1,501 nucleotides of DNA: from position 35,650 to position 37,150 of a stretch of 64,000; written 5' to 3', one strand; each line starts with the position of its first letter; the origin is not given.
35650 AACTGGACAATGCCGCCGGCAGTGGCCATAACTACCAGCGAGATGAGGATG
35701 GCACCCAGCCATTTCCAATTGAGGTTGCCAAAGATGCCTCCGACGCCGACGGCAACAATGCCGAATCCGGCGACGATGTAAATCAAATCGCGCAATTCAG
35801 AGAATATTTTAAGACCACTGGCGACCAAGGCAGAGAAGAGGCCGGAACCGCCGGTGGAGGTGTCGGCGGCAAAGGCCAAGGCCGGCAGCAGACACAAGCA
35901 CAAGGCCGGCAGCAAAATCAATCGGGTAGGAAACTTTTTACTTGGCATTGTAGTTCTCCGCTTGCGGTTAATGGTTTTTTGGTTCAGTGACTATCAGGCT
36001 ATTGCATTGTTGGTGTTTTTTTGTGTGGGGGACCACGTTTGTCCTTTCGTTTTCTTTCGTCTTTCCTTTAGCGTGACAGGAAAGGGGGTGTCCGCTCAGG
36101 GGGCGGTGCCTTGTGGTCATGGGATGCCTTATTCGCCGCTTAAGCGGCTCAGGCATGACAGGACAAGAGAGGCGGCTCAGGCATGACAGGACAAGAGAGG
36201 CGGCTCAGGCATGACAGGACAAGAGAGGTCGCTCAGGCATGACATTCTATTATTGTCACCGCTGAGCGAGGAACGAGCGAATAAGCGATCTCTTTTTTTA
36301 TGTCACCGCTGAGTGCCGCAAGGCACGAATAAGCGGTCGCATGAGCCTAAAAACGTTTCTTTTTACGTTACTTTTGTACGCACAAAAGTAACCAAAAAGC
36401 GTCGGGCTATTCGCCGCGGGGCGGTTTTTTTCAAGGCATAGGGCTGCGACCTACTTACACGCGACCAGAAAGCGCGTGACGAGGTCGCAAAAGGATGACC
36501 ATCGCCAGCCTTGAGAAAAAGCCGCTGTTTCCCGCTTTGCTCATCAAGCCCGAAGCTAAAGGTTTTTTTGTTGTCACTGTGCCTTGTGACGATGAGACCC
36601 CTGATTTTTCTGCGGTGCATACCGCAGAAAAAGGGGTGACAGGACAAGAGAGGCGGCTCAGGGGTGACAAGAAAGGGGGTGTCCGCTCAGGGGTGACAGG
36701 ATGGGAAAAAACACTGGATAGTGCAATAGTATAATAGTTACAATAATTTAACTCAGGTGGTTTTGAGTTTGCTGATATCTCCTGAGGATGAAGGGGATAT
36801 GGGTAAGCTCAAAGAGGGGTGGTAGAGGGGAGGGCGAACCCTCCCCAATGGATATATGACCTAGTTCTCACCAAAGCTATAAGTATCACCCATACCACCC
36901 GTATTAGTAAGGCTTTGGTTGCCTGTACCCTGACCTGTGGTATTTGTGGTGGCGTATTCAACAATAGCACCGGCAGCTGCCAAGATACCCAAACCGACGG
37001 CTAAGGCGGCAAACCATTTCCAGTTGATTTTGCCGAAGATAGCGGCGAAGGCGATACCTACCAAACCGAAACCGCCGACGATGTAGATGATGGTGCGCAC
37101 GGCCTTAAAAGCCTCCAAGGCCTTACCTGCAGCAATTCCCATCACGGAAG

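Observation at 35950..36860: Repeat-dense 900-bp non-coding tract between pilin paralogs: a 28-bp tandem repeat x3 plus dispersed and inverted copies.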

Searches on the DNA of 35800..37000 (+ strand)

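Call 20: search_rna_families(source=window, start=35800, end=37000, threshold=evalue, max_evalue=5)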
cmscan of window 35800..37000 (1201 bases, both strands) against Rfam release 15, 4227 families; matches with E-value up to 5: 4.
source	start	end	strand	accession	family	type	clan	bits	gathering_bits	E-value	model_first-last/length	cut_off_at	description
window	36340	36434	+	RF01859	Phe_leader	Cis-reg; leader;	-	20.9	55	1.1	1-125/125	no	Phenylalanine leader peptide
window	36107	36174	+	RF01760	traJ-II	Cis-reg;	-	18.4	40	2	1-104/104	no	traJ-II RNA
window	36776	36864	-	RF02172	RFPL3-AS1_2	Gene; lncRNA;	-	12.7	40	2.2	1-71/71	no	RFPL3 antisense RNA 1 conserved region 2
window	36208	36267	+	RF01129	sR44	Gene; snRNA; snoRNA; CD-box;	-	12.6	45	3.6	1-55/55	no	Small nucleolar RNA sR44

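Call 39: search_dna_similar(query=window:35949-36860:+, collection=plasmids, mode=distant, max_evalue=0.01)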
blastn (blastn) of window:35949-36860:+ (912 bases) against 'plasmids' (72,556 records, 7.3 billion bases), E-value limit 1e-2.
No match.

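Call 40: search_dna_similar(query=window:35949-36860:+, collection=phages, mode=distant, max_evalue=0.01)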
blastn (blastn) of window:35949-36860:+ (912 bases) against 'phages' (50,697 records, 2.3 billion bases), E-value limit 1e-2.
No match.
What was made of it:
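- No match in plasmid or phage collections (calls 39, 40).
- Tried and rejected: blastn of the tract against plasmids and phages gave no match (calls 39, 40).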

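Call 83: build_rna_model(alignment_id=A2, structure=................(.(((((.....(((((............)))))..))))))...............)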
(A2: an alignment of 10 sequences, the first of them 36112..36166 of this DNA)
Model R1 built from alignment A2 (10 sequences, 73 columns); structure: as given.
model positions 57; base pairs 11; branch points 0; effective number of sequences 10; information 0.894 bits per position. Calibrated on 0.2 Mb of random sequence (short: E-values are rough).
structure used (alignment columns):
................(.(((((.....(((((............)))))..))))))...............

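Call 84: search_with_rna_model(model_id=R1, source=window, filters=off, max_evalue=5)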
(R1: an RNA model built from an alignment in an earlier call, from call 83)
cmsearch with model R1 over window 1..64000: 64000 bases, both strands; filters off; matches with E-value up to 5: 8.
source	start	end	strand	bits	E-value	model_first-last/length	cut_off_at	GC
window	36111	36166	+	66.8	4.2e-15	1-57/57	no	0.54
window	36295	36350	-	63.6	2.9e-14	1-57/57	no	0.52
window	36584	36647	+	51.8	3.9e-11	1-57/57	no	0.5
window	36248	36294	-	47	6.9e-10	9-57/57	no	0.47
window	19009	19046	-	12.4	0.89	1-57/57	no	0.24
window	60597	60630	+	11.1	2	1-57/57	no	0.32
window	36566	36595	-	10.7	2.5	1-57/57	no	0.43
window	10182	10214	-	10.3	3.3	1-57/57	no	0.36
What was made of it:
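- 36111..36166 (+): X module copy X1: outer stem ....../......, loop TATTCG, inner stem-loop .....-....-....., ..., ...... Covariance model R1 scores 66.8 bits, E 4e-15 (call 84).
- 36248..36294 (-): X module copy R1, with the non-pairing inner segment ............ This variant is also found in L135 and L150. R1 model 47 bits (call 84).
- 36295..36350 (-): X module copy R2: outer stem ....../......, inner stem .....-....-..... as read on the + strand. R1 model 63.6 bits (call 84).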

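Call 85: search_with_rna_model(model_id=R1, sources=[L127, L131, L144, L147, L148, L149, L150, L142, L135, L141], filters=off, max_evalue=5)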
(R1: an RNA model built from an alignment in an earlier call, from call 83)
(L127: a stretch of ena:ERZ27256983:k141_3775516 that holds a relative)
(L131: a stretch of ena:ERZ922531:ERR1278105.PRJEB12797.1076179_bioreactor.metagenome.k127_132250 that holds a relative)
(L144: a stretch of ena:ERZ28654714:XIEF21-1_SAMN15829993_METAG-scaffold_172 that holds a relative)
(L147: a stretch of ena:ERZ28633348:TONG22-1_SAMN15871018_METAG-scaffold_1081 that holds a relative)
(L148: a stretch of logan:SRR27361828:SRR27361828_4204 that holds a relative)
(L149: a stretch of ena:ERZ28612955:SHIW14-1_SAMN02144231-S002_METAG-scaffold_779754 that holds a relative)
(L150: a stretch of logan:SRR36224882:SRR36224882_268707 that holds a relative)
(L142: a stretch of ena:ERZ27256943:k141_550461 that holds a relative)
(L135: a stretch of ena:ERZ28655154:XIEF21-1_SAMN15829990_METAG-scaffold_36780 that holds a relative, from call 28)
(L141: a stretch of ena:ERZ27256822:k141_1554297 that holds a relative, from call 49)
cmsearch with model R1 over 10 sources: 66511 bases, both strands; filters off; matches with E-value up to 5: 16.
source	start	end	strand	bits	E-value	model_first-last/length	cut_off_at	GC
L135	471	526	-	69.2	1e-15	1-57/57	no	0.45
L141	415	471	-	63.8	2.7e-14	1-57/57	no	0.58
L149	183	235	+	57.6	1.2e-12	1-57/57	no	0.51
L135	418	469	-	54.4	8e-12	1-57/57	no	0.48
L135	760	823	+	51.8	4e-11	1-57/57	no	0.5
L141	347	403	+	45.7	1.6e-09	1-57/57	no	0.49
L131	4751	4810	+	43.8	4.9e-09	1-57/57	no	0.52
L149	116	172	-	24.1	0.00079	1-57/57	no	0.4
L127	8274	8314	-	12.9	0.68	1-57/57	no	0.22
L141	14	51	-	11.4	1.7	1-57/57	no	0.55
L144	12142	12175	-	11.1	2.1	1-57/57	no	0.32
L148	1351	1387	+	10.7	2.6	1-57/57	no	0.35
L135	742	771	-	10.7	2.6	1-57/57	no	0.43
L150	1758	1789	+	10.4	3.2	1-57/57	no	0.28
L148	5002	5066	-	9.9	4.2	1-57/57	no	0.29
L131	2819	2845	+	9.6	5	1-57/57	no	0.41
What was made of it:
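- No module occurs elsewhere in about 65 kb of relatives' loci or in about 73 kb of this genome (calls 84, 85).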

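Call 88: search_with_rna_model(model_id=R1, sources=[L007, L008, L010, L011, L012, L013, L014, L015, L016, L017, L018, L019, L020, L021, L022, L023, L024, L025, L026, L027, L028, L029, L030, L031, L032, L033, L035, L036, L037, L038, L039, L040, L041, L043, L044, L045, L046, L047, L048, L049, L050, L051, L054, L055, L056, L057, L058, L059, L060, L061, L062, L063, L064, L065, L066, L067, L068, L069, L070, L071, L072, L073, L074, L075, L076, L077, L078, L079, L080, L081, L082, L083, L084, L085, L086, L087, L088, L089, L090, L091, L092, L093, L094, L096, L097, L098, L099, L105, L106, L107, L108, L109, L110, L111], max_evalue=1)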
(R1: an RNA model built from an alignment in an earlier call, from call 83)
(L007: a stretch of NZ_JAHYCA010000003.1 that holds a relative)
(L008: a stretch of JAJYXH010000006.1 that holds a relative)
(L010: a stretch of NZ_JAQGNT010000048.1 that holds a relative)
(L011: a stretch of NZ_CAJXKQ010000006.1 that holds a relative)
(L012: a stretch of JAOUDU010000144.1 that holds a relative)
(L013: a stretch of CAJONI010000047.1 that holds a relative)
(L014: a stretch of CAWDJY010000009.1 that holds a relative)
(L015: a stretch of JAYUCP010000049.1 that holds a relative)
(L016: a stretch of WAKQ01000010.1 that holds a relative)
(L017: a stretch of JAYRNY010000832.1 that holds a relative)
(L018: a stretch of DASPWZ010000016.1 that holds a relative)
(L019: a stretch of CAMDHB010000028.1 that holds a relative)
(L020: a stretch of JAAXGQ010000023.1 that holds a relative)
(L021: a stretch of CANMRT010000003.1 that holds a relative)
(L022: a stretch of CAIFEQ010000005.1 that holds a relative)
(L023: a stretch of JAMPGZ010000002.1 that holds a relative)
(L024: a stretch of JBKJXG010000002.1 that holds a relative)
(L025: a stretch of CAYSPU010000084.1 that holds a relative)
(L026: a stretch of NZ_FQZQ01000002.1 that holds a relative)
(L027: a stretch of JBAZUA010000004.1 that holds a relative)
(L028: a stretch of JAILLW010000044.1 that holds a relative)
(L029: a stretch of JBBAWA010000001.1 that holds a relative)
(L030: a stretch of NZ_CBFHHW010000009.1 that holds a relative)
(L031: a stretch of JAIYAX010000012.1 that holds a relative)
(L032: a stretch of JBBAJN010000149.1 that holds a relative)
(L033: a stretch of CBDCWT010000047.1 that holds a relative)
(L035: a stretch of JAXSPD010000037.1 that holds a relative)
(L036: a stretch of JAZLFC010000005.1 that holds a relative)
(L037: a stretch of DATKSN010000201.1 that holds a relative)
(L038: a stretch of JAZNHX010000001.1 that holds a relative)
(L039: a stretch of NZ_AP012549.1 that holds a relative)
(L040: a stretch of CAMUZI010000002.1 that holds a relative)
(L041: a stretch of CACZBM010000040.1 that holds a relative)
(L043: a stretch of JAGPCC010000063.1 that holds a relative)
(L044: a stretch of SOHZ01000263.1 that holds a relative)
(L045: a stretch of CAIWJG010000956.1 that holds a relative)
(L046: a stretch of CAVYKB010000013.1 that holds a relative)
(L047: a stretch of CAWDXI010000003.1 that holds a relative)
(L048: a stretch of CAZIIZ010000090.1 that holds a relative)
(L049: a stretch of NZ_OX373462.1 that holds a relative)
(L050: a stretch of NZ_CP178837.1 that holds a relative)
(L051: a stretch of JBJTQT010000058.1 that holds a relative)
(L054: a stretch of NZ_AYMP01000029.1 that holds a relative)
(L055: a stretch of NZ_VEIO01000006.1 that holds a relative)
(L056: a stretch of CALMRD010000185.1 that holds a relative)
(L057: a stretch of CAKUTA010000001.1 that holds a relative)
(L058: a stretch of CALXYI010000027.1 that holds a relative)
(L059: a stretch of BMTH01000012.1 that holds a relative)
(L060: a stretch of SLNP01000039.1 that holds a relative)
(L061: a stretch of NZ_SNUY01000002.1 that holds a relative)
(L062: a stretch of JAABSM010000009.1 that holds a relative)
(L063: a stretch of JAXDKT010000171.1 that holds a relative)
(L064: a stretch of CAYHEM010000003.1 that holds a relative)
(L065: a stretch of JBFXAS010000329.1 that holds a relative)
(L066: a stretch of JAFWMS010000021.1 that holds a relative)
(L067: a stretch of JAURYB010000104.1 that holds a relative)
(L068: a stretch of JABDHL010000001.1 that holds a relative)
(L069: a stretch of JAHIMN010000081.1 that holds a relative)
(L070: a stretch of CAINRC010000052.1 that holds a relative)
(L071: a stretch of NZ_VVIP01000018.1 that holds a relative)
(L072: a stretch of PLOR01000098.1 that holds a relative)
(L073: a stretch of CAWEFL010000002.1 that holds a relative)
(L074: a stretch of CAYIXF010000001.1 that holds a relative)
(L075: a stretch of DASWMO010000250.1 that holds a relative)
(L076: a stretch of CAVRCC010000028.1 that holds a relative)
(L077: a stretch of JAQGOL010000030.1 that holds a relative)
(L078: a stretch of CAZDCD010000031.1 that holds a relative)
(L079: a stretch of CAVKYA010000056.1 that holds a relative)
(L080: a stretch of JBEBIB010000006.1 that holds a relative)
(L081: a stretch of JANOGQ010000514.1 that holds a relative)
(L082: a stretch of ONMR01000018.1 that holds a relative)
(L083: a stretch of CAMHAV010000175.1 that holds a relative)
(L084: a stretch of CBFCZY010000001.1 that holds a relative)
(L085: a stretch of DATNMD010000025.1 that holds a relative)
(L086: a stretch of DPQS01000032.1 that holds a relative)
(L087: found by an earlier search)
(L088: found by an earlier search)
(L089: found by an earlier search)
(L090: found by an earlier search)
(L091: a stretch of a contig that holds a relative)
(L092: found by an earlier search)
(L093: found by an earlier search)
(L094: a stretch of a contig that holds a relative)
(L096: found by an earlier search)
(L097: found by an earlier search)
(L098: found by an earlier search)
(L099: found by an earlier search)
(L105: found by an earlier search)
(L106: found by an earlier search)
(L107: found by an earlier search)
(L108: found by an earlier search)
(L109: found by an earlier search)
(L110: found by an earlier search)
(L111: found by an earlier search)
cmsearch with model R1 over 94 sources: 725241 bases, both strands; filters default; matches with E-value up to 1: 5.
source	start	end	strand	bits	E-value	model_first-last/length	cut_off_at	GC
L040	333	371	-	20.1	0.098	1-57/57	no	0.31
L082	4504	4555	-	17.6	0.45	1-57/57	no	0.42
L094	7203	7241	+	17.4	0.51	1-57/57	no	0.41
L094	7851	7893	+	17.1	0.61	1-57/57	no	0.44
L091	66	113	-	16.5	0.83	1-57/57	no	0.54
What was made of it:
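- Covariance model hits score 44-69 bits, against at most 20 bits in 725 kb of unrelated DNA (calls 84, 85, 88).
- Tried and rejected: The loci were later reused as a negative control (call 88).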

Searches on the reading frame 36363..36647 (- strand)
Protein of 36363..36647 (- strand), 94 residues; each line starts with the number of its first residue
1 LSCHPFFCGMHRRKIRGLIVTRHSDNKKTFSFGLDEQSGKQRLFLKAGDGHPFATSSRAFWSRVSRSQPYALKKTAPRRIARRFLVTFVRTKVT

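Call 47: search_protein_representatives(protein=window:36363-36647:-)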
Query: 94 residues. Proteins with E-value up to 0.001 (for the whole library): 4; up to 1e-10: 1; up to 1e-30: 0. The best 4 are listed.
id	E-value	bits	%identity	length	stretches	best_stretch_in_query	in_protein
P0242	5.7e-28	113.3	86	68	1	30-94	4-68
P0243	4.0e-05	40.2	30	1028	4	16-68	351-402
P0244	8.7e-05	39.1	27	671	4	28-89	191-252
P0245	9.3e-04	35.8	31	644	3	15-68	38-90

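Call 49: find_encoding_contigs(protein=P0242, flank=5000, max_places=10)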
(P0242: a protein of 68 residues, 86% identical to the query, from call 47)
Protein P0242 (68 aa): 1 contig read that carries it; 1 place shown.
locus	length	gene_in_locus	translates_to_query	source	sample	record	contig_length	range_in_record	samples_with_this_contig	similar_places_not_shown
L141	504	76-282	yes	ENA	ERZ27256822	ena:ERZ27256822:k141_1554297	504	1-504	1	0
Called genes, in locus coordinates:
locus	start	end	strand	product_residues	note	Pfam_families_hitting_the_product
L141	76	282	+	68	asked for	-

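Call 72: search_protein_families(library=pfam, proteins=[window:36363-36647:-], max_evalue=0.1)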
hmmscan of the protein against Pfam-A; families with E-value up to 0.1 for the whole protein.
window:36363-36647:- (94 aa): 0 families

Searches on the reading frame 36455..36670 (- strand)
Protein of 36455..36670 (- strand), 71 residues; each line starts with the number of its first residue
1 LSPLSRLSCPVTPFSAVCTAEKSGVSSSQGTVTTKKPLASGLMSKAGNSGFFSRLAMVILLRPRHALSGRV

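Call 57: list_cluster_members(proteins=[P0242, window:36363-36647:-, window:36455-36670:-, window:36495-36734:+, window:36511-36639:+, window:36313-36441:+, window:35968-36156:-, L135:539-823:-, window:35854-36186:+])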
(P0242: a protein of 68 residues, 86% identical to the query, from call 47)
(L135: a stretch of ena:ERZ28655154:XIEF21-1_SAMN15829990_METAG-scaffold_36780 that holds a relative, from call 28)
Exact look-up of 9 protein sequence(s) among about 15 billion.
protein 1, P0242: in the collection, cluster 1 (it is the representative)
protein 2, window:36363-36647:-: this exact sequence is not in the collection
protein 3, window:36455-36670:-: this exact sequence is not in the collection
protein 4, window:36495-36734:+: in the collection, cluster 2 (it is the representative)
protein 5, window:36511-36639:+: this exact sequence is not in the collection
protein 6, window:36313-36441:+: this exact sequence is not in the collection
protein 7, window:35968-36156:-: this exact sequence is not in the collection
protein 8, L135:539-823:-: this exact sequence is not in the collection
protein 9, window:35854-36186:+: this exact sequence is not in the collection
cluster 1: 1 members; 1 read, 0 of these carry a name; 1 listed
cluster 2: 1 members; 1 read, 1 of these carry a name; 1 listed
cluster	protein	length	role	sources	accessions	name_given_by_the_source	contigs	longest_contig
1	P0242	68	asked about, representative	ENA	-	-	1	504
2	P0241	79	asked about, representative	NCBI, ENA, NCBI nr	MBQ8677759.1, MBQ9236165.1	MAG: hypothetical protein IJ529_04770 [Alphaproteobacteria bacterium] | hypothetical protein [Alphaproteobacteria bacterium]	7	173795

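Call 72: search_protein_families(library=pfam, proteins=[window:36455-36670:-], max_evalue=0.1)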
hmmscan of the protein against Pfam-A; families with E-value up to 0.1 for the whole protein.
window:36455-36670:- (71 aa): 0 families

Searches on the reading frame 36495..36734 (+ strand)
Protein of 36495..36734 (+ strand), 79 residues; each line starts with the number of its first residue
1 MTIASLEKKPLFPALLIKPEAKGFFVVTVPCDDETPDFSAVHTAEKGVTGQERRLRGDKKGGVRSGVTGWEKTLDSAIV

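Call 28: find_encoding_contigs(protein=window:36495-36734:+, flank=4000, max_places=10)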
Protein window:36495-36734:+ (79 aa): 8 contigs read that carry it; 3 places shown.
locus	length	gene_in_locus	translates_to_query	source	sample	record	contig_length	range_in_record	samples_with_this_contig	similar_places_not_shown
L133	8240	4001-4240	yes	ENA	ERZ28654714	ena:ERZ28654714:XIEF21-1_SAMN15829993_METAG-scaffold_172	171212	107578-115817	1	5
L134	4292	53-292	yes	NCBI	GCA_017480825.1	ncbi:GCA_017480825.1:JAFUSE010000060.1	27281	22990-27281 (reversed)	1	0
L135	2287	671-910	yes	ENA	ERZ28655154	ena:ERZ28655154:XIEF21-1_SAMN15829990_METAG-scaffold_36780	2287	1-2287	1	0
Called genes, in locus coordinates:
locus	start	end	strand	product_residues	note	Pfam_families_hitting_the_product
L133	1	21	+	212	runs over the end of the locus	PF13505:OMP_b-brl, PF02462:Opacity, PF05736:OprF (weak), PF01617:Surface_Ag_2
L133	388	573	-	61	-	-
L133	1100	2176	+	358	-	-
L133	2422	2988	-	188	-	-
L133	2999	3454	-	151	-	PF04956:TrbC (weak)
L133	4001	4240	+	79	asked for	-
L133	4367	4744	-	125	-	PF04956:TrbC (weak)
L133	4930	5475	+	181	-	-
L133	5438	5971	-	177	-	PF00293:NUDIX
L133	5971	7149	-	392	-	PF04748:Polysacc_deac_2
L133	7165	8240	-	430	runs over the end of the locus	PF22694:CtpB_N-like, PF00595:PDZ, PF13180:PDZ_2, PF17820:PDZ_6, PF03572:Peptidase_S41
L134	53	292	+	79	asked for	-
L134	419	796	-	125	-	PF04956:TrbC (weak)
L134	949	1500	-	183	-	-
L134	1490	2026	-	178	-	PF00293:NUDIX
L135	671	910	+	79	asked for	-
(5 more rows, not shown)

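Call 37: find_homologous_proteins(query=window:36495-36734:+, max_evalue=0.001)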
Query window:36495-36734:+ (79 aa): 1 proteins with E <= 0.001 among 6 candidates.
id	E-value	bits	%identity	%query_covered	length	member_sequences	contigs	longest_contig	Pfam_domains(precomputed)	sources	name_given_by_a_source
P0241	2.7e-45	169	100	100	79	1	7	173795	-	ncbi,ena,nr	ncbi:MAG: hypothetical protein IJ529_04770 [Alphaproteobacteria bacterium]|nr:hypothetical protein [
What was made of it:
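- Checked: Its ORFs have no Pfam hit and no real homologues (calls 37, 47, 72).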

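Call 72: search_protein_families(library=pfam, proteins=[window:36495-36734:+], max_evalue=0.1)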
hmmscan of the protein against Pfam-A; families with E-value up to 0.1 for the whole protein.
window:36495-36734:+ (79 aa): 0 families
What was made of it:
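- Tried and rejected: The Prodigal-called 79-aa ORF (36495-36734) has no homologue other than itself (call 37) and no Pfam hit (call 72).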
